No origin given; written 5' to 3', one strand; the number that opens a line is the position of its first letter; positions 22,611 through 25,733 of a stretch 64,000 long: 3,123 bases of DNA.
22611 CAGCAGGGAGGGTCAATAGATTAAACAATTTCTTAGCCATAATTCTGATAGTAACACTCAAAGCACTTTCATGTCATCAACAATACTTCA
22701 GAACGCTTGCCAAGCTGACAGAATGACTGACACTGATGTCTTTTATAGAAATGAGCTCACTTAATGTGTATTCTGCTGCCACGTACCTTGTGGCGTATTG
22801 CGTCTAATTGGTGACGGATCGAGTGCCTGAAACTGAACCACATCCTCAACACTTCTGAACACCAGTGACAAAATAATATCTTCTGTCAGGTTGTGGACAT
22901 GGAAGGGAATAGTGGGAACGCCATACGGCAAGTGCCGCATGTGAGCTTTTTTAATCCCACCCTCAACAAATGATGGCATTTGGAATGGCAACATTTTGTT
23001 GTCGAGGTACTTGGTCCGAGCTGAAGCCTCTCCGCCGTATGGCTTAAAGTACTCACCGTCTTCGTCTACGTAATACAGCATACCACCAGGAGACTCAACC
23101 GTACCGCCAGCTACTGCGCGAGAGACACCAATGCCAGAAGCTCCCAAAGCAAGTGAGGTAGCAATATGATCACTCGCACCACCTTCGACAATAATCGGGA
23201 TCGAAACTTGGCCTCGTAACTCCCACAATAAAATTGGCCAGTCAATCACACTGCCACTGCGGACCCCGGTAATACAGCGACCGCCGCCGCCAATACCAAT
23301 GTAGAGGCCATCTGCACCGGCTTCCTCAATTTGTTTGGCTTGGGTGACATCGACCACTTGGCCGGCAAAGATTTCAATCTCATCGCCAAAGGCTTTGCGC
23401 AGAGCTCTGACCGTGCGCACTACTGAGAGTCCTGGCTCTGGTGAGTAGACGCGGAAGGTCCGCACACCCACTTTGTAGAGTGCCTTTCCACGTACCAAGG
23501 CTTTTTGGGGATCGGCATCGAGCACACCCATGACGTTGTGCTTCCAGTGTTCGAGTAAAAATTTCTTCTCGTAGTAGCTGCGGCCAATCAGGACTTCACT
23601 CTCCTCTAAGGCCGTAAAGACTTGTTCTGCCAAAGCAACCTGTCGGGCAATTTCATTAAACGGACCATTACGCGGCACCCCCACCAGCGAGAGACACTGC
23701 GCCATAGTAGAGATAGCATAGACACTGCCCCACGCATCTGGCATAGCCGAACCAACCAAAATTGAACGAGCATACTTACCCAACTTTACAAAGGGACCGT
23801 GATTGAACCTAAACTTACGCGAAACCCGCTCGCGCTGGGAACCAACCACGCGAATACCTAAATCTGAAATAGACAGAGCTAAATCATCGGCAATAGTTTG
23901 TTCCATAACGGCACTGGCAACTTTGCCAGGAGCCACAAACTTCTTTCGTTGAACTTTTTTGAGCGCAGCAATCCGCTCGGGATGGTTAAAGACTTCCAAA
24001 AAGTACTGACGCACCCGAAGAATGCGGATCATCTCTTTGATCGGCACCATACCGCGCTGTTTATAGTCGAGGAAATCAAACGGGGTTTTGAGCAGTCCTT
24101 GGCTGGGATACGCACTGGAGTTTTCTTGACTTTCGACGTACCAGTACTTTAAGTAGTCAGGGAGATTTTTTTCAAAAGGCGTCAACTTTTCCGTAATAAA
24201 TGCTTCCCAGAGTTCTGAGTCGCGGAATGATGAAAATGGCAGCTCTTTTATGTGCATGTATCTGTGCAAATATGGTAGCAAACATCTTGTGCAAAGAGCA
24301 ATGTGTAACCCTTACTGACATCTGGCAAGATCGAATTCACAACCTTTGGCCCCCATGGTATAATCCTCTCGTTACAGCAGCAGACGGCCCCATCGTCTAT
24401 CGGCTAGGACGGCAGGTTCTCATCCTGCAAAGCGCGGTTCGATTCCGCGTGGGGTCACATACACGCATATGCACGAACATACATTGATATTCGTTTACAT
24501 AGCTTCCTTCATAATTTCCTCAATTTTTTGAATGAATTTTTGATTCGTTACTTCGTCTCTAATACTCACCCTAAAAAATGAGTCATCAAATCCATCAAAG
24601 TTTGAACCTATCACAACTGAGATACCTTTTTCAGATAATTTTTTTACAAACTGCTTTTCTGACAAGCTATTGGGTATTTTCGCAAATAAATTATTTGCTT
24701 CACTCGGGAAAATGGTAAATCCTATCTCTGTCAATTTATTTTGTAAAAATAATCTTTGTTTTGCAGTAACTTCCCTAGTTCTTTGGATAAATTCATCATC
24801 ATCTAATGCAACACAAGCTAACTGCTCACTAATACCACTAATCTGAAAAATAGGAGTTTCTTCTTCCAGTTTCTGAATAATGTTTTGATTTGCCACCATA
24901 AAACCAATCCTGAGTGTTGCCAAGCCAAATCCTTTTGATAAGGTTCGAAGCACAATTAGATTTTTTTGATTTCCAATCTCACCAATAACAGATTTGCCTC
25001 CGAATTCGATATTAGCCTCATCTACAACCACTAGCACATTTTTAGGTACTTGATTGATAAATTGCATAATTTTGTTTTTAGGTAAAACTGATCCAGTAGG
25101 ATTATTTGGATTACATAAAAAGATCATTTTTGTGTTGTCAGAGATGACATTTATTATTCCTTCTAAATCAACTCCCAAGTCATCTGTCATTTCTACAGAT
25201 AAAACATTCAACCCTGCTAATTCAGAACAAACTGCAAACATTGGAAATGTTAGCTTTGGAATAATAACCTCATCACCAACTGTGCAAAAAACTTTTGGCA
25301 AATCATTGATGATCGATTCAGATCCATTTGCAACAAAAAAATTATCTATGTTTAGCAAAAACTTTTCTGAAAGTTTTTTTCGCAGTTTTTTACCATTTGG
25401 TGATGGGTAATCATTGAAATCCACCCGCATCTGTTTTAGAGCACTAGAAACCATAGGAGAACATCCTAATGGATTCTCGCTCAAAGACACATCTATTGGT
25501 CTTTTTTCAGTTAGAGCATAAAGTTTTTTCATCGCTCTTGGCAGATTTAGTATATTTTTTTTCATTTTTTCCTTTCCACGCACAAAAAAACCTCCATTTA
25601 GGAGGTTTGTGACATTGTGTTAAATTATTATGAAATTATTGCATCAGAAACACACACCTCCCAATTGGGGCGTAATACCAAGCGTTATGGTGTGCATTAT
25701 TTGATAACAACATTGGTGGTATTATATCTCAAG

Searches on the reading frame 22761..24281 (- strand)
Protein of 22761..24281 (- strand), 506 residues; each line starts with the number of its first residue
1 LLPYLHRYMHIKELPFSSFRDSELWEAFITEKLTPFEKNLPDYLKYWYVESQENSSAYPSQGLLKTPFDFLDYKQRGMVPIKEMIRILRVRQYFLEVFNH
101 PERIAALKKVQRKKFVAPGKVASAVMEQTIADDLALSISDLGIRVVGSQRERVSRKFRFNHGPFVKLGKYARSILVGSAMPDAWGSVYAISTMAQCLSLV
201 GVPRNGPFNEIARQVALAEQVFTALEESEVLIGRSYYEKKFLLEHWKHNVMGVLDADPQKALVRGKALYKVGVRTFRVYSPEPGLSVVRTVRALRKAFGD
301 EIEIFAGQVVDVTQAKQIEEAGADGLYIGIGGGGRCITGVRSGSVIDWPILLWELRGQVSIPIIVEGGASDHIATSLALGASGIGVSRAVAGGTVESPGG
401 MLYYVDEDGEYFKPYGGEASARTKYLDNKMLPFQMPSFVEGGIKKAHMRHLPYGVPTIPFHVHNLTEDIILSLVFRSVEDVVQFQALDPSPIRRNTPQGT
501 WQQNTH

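Call 10: search_protein_families(library=pfam, proteins=[window:22761-24281:-], max_evalue=0.001)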
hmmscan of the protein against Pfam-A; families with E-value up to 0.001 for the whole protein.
window:22761-24281:- (506 aa): 1 family
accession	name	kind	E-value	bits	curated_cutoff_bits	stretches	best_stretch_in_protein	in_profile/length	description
PF00478.31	IMPDH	-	6.4e-19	68.6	25.6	1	285-444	130-290/345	IMP dehydrogenase / GMP reductase domain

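Call 44: search_protein_families(library=ncbifam, proteins=[window:22761-24281:-], max_evalue=0.001)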
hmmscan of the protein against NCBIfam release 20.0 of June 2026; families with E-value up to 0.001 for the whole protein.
window:22761-24281:- (506 aa): 9 families
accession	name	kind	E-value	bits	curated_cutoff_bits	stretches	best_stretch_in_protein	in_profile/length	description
TIGR01302.1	IMP_dehydrog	equivalog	5.1e-14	52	481.5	1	264-420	228-385/450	IMP dehydrogenase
NF003966.0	PRK05458.1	equivalog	1.3e-13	51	344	1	286-424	127-264/327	GMP reductase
NF005493.0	PRK07107.1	equivalog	6.6e-13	48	585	1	288-425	271-415/502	IMP dehydrogenase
TIGR01306.1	GMP_reduct_2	equivalog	3.8e-12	46.4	465.65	1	286-424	123-260/321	GMP reductase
NF005869.0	PRK07807.1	equivalog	7.3e-08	31.9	549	1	287-423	258-392/479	GuaB1 family IMP dehydrogenase-related protein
TIGR01303.1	IMP_DH_rel_1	equivalog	1.5e-07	30.7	562.75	1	285-423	254-390/475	GuaB1 family IMP dehydrogenase-related protein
NF052358.1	GMPRedGuaB1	equivalog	5e-07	29.2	675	1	288-423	256-392/479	GMP reductase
NF005311.0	PRK06843.1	equivalog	8.9e-07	28.1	779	1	288-424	182-318/404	inosine 5-monophosphate dehydrogenase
NF003470.0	PRK05096.1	equivalog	0.00018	20.8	397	1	286-344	137-194/347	GMP reductase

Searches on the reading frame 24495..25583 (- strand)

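Call 10: search_protein_families(library=pfam, proteins=[window:24495-25583:-], max_evalue=0.001)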
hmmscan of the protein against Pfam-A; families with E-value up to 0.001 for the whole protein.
window:24495-25583:- (362 aa): 3 families
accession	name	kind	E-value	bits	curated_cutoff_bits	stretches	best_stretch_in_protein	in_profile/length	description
PF00155.27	Aminotran_1_2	-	2.1e-50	172.4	19.7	1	32-354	6-361/361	Aminotransferase class I and II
PF00266.25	Aminotran_5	-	4.3e-07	29.7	21.5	1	85-190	68-177/371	Aminotransferase class-V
PF01053.26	Cys_Met_Meta_PP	-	4.9e-05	22.5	27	1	97-189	85-174/381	Cys/Met metabolism PLP-dependent enzyme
